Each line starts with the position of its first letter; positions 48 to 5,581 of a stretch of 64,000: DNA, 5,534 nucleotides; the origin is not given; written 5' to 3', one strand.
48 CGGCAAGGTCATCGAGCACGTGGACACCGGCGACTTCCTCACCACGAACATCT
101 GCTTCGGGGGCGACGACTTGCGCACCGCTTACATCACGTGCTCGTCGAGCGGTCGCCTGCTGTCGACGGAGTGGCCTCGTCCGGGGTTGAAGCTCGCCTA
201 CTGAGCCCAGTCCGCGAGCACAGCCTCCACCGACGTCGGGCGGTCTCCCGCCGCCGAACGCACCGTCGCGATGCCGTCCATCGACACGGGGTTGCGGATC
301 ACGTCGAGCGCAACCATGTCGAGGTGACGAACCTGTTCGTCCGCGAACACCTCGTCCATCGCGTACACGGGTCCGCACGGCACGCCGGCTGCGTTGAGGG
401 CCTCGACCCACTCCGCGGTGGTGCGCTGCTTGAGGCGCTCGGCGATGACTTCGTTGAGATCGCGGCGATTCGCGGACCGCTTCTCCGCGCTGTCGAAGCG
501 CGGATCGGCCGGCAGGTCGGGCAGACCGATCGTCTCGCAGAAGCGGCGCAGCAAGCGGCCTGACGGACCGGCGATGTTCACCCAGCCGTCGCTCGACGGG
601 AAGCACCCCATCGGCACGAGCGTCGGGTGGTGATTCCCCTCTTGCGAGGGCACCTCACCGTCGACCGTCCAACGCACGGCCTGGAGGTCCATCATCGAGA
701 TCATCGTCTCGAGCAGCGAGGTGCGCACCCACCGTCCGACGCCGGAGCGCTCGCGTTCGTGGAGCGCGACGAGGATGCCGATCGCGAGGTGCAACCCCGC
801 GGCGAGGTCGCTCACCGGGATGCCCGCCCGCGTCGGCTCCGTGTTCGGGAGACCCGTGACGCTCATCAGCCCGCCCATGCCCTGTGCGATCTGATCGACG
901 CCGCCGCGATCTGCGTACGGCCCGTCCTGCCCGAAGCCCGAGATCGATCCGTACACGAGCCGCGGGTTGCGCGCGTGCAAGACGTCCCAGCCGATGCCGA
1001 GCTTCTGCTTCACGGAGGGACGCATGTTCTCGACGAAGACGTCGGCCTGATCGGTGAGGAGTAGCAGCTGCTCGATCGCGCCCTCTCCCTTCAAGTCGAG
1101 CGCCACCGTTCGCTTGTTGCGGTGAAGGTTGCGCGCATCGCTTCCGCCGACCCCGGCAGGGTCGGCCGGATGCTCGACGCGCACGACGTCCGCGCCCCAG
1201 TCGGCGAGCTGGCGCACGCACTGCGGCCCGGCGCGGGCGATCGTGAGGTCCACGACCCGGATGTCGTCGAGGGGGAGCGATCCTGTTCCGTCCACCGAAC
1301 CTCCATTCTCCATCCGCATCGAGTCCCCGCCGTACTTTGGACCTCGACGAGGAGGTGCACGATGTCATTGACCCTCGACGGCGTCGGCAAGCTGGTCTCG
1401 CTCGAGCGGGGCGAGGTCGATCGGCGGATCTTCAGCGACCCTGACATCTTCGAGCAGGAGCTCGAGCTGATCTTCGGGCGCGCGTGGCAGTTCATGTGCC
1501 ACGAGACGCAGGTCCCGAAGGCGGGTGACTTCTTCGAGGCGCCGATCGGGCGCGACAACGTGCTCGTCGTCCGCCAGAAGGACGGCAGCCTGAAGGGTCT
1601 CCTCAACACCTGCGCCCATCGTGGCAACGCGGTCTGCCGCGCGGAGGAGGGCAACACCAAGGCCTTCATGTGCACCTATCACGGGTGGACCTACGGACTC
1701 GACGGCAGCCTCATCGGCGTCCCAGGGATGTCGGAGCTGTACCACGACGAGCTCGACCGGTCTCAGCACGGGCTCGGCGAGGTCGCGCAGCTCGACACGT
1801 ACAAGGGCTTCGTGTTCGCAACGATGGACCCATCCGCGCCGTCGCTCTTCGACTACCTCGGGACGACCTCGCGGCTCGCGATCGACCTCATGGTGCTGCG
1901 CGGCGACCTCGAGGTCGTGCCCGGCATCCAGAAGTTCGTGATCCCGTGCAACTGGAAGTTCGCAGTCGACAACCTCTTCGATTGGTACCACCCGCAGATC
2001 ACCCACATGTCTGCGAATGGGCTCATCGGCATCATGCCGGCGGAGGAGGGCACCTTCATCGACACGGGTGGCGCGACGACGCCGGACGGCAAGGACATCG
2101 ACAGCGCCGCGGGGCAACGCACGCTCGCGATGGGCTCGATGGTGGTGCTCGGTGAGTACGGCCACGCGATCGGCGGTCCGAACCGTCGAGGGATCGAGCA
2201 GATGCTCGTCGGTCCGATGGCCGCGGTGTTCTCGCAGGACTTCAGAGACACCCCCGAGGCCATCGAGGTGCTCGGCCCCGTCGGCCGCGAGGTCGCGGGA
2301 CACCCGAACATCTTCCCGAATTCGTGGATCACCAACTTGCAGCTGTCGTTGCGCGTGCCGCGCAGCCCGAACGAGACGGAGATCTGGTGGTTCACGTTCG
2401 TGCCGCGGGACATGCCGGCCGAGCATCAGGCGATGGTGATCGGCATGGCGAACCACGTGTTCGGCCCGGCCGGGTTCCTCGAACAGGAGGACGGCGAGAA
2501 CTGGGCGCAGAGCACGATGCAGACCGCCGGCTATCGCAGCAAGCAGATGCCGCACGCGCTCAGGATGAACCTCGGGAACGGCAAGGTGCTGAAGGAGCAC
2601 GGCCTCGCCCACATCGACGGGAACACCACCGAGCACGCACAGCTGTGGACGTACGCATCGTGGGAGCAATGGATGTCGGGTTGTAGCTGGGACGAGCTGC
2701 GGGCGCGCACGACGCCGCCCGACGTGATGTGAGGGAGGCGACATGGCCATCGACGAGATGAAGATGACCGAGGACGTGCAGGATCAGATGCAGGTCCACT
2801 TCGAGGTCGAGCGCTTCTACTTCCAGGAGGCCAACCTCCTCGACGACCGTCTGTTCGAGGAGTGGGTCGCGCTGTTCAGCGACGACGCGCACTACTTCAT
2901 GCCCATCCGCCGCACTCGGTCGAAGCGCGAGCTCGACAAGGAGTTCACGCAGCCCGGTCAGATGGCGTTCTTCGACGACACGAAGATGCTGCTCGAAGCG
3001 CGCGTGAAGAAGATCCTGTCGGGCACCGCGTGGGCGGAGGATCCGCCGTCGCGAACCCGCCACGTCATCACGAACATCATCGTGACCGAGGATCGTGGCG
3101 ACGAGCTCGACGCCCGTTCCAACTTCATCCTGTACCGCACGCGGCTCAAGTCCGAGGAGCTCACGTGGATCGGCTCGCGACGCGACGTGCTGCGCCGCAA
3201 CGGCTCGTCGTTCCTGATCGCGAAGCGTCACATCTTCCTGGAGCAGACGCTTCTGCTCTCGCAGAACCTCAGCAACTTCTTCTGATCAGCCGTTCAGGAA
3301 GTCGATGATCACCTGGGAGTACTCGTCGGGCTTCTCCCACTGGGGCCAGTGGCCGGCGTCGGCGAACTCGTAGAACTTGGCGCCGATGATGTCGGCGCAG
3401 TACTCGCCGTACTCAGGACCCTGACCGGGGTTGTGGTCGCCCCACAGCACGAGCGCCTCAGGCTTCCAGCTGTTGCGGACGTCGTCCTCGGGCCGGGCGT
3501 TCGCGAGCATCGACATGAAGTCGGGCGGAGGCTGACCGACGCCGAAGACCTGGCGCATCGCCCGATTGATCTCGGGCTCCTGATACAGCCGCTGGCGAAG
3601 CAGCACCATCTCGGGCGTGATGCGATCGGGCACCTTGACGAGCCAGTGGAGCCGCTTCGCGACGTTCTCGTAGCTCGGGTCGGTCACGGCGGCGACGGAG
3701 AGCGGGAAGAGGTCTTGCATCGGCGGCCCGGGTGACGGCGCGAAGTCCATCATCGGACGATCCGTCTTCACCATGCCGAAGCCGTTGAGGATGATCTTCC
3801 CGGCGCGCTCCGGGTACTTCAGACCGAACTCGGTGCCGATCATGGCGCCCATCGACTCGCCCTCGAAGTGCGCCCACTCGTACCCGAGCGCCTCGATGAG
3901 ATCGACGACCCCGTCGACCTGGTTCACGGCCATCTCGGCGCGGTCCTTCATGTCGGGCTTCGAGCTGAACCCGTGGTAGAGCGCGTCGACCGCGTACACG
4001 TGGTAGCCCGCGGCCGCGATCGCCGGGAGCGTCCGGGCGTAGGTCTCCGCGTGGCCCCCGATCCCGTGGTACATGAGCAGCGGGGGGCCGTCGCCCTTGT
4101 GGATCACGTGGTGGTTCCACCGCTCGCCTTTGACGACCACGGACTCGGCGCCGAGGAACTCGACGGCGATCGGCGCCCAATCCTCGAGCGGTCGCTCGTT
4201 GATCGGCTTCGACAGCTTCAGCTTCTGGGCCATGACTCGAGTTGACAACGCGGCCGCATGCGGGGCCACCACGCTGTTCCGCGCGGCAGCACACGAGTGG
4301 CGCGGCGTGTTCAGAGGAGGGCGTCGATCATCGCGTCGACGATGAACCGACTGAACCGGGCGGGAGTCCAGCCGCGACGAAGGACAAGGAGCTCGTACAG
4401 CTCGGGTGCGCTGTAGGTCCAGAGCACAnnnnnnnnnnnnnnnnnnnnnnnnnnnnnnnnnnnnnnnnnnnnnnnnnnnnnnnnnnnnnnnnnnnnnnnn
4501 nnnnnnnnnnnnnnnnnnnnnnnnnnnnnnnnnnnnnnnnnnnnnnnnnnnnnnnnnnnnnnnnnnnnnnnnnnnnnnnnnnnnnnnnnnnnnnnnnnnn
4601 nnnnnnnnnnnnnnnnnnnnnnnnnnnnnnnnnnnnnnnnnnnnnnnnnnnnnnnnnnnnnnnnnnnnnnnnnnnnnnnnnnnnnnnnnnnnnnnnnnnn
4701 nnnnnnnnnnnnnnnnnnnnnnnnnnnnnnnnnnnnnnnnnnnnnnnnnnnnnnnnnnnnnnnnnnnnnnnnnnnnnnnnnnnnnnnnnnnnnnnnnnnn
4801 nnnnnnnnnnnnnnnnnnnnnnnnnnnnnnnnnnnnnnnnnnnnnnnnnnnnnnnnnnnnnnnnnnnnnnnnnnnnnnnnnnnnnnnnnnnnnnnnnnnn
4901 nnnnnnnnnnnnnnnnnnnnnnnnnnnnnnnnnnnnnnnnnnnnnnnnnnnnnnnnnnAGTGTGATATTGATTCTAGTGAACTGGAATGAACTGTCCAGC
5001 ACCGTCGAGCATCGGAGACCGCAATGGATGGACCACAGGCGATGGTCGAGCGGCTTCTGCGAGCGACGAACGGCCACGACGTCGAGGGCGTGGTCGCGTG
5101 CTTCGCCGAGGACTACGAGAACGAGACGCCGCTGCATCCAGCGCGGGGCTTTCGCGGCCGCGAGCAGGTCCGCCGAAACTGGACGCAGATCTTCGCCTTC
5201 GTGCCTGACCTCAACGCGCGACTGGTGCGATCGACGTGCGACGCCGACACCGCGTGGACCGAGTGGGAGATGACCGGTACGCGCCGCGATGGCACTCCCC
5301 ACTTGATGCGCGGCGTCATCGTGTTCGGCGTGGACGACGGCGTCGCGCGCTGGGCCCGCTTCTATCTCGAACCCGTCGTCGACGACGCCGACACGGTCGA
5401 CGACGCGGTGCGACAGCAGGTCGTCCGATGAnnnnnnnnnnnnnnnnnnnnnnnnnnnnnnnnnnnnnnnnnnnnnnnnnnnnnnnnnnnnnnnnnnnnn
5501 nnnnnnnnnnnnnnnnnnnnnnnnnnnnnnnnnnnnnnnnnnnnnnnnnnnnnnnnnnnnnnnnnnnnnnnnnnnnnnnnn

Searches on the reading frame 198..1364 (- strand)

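Call 21: search_protein_families(library=pfam, proteins=[window:198-1364:-], max_evalue=0.00001)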
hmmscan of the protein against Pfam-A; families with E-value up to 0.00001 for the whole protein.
window:198-1364:- (388 aa): 1 family
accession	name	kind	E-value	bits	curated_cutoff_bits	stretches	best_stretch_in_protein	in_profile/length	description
PF02515.22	CoA_transf_3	-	3.3e-104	349.3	23.3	1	32-352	1-330/366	CoA-transferase family III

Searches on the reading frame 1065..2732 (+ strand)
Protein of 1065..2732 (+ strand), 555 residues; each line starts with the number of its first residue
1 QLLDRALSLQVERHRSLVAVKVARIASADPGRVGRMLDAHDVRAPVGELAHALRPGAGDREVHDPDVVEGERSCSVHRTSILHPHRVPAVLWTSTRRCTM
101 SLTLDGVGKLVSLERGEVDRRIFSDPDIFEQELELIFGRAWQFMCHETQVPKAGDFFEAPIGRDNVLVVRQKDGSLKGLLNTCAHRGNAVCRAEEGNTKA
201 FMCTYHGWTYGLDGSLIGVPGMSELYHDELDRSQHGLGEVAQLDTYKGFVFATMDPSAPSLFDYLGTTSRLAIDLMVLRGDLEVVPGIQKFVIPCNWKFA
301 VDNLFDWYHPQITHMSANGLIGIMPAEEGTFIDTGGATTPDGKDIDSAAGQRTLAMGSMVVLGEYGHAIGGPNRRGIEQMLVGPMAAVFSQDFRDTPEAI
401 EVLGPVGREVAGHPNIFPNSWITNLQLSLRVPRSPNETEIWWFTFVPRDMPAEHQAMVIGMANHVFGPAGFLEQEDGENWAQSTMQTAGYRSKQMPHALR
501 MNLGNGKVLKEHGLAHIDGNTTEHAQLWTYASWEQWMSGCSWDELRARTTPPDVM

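Call 21: search_protein_families(library=pfam, proteins=[window:1065-2732:+], max_evalue=0.00001)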
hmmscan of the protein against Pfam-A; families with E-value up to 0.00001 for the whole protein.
window:1065-2732:+ (555 aa): 2 families
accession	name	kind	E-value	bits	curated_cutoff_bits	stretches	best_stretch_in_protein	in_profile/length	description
PF00355.32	Rieske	-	2.9e-16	59.6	20.3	1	141-224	2-83/88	Rieske [2Fe-2S] domain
PF00848.25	Ring_hydroxyl_A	-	7.3e-14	52.6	24.9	1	292-482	13-172/208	Ring hydroxylating alpha subunit (catalytic domain)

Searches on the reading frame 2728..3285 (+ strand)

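Call 21: search_protein_families(library=pfam, proteins=[window:2728-3285:+], max_evalue=0.00001)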
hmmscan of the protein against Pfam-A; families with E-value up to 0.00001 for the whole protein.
window:2728-3285:+ (185 aa): 2 families
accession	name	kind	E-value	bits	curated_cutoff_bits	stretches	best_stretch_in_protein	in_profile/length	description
PF00866.24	Ring_hydroxyl_B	-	3.9e-44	150.6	27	1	33-176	1-142/144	Ring hydroxylating beta subunit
PF13577.12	SnoaL_4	-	2.5e-06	27.9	24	1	26-167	8-125/126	SnoaL-like domain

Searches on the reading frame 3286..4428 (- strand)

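Call 21: search_protein_families(library=pfam, proteins=[window:3286-4428:-], max_evalue=0.00001)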
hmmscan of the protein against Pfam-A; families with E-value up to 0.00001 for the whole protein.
window:3286-4428:- (380 aa): 3 families
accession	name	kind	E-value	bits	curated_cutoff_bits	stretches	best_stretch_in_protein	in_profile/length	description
PF00561.26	Abhydrolase_1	-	9.9e-22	78.2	25.8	1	115-367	1-245/245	alpha/beta hydrolase fold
PF12697.13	Abhydrolase_6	-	3.9e-15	57.5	26.3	1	121-372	5-216/217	Alpha/beta hydrolase family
PF12146.15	Hydrolase_4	-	3.4e-11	43.4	27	1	118-221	8-112/239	Serine aminopeptidase, S33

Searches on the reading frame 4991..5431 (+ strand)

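Call 21: search_protein_families(library=pfam, proteins=[window:4991-5431:+], max_evalue=0.00001)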
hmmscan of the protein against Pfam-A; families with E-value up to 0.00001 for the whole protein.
window:4991-5431:+ (146 aa): 2 families
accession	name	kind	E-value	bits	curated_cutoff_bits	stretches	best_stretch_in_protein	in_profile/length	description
PF12680.13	SnoaL_2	-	1.9e-21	77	27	1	19-120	1-98/102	SnoaL-like domain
PF07366.18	SnoaL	-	1.1e-09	38.6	28.4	1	18-99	3-82/126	SnoaL-like polyketide cyclase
